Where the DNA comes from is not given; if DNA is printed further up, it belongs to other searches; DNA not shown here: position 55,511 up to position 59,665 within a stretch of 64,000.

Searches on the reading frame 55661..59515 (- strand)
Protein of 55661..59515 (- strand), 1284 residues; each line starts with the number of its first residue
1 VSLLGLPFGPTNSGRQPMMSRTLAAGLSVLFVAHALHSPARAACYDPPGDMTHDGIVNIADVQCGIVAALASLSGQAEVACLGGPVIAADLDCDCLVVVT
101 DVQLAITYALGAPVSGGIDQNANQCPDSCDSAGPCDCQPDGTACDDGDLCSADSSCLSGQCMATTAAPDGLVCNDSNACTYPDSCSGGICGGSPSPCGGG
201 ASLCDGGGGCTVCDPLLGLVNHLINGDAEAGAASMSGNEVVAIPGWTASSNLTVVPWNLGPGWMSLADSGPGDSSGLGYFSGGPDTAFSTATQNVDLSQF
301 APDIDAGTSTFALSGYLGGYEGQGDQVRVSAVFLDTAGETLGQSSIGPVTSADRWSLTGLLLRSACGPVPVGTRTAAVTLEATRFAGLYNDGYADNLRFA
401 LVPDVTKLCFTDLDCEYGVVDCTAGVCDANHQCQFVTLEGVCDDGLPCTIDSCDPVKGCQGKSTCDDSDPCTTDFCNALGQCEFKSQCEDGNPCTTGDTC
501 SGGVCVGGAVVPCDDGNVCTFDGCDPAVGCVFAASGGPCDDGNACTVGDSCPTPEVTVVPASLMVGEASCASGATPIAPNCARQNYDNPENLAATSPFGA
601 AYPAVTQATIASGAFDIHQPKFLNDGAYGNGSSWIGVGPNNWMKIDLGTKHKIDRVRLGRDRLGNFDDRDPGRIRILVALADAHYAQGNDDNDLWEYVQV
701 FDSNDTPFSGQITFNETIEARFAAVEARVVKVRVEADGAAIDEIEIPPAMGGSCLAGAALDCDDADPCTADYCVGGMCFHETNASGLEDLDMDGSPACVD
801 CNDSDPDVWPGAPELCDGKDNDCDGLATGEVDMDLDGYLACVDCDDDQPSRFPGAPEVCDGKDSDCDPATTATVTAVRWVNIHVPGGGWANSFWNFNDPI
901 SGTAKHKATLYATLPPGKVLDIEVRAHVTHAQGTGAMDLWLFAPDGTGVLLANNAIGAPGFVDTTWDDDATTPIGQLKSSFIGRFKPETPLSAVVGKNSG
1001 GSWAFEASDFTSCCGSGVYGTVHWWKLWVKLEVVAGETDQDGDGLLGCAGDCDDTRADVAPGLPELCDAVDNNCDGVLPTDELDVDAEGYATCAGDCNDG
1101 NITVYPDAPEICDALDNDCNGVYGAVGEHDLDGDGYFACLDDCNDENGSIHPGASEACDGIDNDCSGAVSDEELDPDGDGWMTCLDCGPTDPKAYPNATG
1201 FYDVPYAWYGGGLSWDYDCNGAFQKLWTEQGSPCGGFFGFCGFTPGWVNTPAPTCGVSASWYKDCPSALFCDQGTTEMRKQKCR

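Call 10: search_protein_families(library=pfam, proteins=[window:55661-59515:-], max_evalue=0.01)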
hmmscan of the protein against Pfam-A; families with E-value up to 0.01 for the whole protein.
window:55661-59515:- (1284 aa): 4 families
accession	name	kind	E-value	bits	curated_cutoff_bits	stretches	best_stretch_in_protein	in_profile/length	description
PF11617.13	Cu-binding_MopE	-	1.4e-38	131.3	27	5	800-825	1-26/30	Putative metal-binding motif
PF00526.23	Dicty_CTDC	-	2.6e-09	37.1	27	3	513-532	2-21/24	Dictyostelium (slime mold) repeat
PF01483.27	P_proprotein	-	0.00071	20.1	21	1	921-1027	3-84/86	Proprotein convertase P-domain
PF00754.31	F5_F8_type_C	-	0.001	19.6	28.2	1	619-736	13-114/127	F5/8 type C domain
